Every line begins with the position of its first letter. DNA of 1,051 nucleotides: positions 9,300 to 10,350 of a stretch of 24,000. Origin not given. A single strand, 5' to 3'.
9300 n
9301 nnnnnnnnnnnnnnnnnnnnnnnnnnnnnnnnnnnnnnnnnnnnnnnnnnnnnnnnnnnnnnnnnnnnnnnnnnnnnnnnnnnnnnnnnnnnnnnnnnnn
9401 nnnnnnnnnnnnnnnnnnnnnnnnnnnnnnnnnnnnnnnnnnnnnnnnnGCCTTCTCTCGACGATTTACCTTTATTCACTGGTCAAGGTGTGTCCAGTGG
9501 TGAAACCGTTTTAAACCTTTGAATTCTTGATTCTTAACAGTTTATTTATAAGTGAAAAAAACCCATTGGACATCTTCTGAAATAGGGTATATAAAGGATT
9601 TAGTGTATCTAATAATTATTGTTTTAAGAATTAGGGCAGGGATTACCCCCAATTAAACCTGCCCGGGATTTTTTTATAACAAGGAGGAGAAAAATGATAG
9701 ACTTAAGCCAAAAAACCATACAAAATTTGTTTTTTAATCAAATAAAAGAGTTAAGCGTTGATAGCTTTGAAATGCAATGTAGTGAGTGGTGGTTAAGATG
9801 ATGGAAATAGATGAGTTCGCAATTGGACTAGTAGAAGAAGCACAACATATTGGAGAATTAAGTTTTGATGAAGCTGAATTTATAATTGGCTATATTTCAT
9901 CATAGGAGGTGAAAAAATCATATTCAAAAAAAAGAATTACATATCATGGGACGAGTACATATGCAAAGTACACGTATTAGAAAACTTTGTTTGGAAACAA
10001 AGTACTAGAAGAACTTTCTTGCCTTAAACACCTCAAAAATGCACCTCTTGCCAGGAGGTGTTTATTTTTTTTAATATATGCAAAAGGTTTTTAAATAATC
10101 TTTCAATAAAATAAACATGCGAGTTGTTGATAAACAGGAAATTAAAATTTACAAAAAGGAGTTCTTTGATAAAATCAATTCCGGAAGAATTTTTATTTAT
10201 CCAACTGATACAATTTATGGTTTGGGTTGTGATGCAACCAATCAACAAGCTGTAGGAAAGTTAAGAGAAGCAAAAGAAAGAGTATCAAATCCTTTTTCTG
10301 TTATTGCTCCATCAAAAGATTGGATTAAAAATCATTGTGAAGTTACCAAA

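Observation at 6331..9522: PolB-like protein with canonical proofreading motifs but no canonical polymerase motifs A or C, next to Orc1/Cdc6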

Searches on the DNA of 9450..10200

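Call 81: search_rna_families(source=window, start=9450, end=10200, threshold=evalue, max_evalue=1)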
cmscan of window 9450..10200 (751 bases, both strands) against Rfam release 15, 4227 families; matches with E-value up to 1: 0.
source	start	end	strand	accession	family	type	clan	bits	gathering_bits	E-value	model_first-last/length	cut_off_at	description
